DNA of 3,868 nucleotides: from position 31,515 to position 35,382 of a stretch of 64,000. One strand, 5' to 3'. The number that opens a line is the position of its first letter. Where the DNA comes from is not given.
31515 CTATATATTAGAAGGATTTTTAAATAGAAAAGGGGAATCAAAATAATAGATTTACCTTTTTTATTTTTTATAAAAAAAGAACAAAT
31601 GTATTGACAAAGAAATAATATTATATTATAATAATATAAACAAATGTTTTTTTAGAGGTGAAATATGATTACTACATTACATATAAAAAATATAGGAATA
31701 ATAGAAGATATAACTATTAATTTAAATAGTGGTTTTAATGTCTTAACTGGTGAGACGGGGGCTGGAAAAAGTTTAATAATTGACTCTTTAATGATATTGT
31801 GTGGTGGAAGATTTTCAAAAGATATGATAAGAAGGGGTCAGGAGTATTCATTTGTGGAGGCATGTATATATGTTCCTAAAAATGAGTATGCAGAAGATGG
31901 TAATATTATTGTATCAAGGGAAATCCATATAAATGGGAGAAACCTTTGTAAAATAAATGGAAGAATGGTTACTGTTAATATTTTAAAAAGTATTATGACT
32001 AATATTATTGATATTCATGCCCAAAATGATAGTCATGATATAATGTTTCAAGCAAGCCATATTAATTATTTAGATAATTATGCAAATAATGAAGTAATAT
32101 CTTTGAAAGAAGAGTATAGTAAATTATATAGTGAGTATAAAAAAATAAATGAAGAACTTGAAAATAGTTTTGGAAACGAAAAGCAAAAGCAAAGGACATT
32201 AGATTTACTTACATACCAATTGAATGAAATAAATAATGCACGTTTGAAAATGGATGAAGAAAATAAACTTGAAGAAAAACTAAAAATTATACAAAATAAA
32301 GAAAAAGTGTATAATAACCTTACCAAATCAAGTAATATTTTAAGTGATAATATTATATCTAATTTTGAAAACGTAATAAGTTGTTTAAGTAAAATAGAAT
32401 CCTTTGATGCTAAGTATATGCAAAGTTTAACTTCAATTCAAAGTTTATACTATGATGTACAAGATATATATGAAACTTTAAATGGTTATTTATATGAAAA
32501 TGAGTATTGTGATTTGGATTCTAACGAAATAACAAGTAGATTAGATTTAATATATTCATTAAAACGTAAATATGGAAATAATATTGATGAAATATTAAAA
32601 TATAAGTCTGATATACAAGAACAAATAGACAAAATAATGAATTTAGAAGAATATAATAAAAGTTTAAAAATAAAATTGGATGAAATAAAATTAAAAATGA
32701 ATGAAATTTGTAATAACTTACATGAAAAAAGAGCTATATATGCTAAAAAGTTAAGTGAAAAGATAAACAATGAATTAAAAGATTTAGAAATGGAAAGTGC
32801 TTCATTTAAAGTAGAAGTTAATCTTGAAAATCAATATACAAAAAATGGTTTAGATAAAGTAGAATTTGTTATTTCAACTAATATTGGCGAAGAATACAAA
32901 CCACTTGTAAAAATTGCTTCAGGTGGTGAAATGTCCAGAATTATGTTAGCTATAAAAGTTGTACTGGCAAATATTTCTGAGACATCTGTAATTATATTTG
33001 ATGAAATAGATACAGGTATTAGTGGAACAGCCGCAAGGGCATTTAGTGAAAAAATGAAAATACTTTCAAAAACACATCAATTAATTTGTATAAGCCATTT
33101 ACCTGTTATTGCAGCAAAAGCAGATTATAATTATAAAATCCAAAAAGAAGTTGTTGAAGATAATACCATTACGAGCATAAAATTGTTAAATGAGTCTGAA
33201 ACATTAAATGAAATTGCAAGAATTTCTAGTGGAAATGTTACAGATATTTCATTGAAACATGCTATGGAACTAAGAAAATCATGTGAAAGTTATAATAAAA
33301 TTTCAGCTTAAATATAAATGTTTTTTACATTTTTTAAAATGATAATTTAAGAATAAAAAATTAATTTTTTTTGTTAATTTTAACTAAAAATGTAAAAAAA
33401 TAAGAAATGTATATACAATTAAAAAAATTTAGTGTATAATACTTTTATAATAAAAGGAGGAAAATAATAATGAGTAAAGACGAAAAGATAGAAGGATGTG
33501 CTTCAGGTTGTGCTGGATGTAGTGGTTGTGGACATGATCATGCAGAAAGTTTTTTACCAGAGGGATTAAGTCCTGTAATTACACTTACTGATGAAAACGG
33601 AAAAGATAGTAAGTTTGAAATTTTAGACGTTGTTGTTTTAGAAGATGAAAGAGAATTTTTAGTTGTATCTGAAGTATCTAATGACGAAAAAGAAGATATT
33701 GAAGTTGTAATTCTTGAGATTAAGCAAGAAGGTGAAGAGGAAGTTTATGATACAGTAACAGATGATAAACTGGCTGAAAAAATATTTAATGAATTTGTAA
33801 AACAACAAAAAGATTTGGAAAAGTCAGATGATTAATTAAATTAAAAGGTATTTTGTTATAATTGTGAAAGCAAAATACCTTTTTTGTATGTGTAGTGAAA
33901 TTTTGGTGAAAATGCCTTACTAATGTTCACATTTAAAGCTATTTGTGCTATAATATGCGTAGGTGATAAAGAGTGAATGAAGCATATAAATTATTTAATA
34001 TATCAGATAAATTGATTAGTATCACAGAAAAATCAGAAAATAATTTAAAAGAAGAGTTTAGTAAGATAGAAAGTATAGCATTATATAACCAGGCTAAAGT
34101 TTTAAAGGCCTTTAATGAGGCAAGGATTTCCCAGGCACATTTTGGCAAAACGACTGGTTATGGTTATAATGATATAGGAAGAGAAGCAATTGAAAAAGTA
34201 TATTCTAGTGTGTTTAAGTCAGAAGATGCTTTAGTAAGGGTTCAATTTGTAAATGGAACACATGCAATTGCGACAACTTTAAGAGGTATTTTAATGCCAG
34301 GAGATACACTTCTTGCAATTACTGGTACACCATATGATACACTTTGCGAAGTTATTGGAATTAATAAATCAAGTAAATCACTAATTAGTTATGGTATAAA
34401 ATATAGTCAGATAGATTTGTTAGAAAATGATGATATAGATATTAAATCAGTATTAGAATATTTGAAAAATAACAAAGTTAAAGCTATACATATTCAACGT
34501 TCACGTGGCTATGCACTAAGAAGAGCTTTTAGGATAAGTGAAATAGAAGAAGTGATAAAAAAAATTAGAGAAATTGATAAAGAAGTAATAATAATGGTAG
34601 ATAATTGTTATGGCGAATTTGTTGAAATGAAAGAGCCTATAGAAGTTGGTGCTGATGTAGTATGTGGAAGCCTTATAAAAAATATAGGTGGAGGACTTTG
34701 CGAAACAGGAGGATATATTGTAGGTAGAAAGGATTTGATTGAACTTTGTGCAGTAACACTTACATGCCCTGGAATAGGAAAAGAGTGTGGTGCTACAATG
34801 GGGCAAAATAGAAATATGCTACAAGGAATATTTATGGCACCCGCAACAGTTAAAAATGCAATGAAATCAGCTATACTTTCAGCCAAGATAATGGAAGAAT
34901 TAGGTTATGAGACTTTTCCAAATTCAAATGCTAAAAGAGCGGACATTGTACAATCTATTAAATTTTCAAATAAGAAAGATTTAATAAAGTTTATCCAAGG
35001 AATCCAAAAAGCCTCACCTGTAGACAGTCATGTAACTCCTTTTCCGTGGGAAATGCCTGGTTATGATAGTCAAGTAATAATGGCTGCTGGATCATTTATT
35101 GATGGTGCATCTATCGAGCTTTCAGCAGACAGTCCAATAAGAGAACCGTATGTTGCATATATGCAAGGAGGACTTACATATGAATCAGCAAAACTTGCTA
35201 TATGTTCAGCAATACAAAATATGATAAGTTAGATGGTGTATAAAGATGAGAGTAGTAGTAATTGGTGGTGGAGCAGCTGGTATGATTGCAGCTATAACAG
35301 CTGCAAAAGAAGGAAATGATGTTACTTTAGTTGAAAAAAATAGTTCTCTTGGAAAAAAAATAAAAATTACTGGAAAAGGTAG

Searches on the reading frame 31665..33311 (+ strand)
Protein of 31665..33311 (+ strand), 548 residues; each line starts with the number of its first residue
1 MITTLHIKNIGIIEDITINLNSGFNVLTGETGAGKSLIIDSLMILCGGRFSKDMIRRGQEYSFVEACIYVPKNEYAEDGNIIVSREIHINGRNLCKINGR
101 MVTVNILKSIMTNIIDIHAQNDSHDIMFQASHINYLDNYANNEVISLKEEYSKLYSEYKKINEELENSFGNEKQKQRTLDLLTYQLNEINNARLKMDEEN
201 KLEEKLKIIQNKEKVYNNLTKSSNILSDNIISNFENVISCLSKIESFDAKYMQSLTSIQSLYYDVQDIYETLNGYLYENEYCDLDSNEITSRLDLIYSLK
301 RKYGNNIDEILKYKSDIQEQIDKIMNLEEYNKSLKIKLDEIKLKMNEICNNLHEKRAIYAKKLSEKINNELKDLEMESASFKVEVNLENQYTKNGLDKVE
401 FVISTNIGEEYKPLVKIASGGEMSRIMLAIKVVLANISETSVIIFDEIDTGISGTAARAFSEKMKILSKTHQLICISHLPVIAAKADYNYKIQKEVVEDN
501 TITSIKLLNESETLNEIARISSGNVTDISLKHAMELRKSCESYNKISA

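Call 22: search_protein_families(library=ncbifam, proteins=[window:31665-33311:+], max_evalue=0.00001)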
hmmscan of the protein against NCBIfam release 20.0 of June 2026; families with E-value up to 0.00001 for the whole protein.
window:31665-33311:+ (548 aa): 6 families
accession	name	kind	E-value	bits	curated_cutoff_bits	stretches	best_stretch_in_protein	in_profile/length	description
TIGR00634.1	recN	equivalog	1.7e-141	473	407.85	1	1-536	1-560/563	DNA repair protein RecN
NF008121.0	PRK10869.1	equivalog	8.3e-93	311.8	418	1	1-536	1-550/553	DNA repair protein RecN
NF045780.1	TrlF_fam_ATP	equivalog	3.3e-11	42.7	350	1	4-393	292-671/944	TrlF family AAA-like ATPase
TIGR00611.2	recf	equivalog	9.1e-10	38.2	172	1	2-190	1-187/339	DNA replication/repair protein RecF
NF045487.1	ASRP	equivalog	1.6e-08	33.6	300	1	9-271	1-264/593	archaea-specific SMC-related protein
TIGR02169.1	SMC_prok_A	equivalog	9.6e-08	30.2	729.4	0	17-112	18-128/1165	chromosome segregation protein SMC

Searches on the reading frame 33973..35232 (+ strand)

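Call 22: search_protein_families(library=ncbifam, proteins=[window:33973-35232:+], max_evalue=0.00001)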
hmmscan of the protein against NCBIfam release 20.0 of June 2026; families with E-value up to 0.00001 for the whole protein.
window:33973-35232:+ (419 aa): 16 families
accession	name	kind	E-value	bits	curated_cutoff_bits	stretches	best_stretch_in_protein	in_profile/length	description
NF005695.0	PRK07503.1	equivalog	1e-12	47.5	666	1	46-280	39-251/403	methionine gamma-lyase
NF004876.0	PRK06234.1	subfamily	6.1e-12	45.3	666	1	56-278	49-250/400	methionine gamma-lyase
TIGR01328.1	met_gam_lyase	equivalog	6.7e-12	45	549.7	1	55-259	43-228/391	methionine gamma-lyase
NF005871.0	PRK07811.1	equivalog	1.7e-09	36.7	513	1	60-252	50-223/389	cystathionine gamma-synthase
NF005455.0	PRK07049.1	equivalog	2.8e-09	36.2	504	1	66-258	81-263/427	cystathionine gamma-synthase family protein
NF006097.0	PRK08249.1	equivalog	3.1e-09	35.7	600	1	57-257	52-233/402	cystathionine gamma-synthase family protein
NF005047.0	PRK06460.1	equivalog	4.5e-08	32.4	501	1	62-258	36-213/376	hypothetical protein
NF005810.0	PRK07671.1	equivalog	9.4e-08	31.5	594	1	52-252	31-211/377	bifunctional cystathionine gamma-lyase/homocysteine desulfhydrase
TIGR01326.1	OAH_OAS_sulfhy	subfamily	3e-07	29.5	495.1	1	47-254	32-221/418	O-acetylhomoserine aminocarboxypropyltransferase/cysteine synthase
NF006003.0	PRK08133.1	equivalog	7.3e-07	28.2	522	1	195-256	170-232/396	O-succinylhomoserine sulfhydrylase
TIGR01325.1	O_suc_HS_sulf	equivalog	1.6e-06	27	510.05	1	47-307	29-267/380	O-succinylhomoserine sulfhydrylase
NF005263.0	PRK06767.1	equivalog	1.7e-06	27.3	617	1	47-259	36-230/392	methionine gamma-lyase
NF006347.0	PRK08574.1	equivalog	2.6e-06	26.4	477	1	72-252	57-214/385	cystathionine gamma-synthase family protein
TIGR01329.1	cysta_beta_ly_E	equivalog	3.4e-06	26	487.5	1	47-251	23-211/383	cystathionine beta-lyase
NF004609.0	PRK05939.1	equivalog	8.2e-06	24.9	555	0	47-250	36-220/412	cystathionine gamma-synthase family protein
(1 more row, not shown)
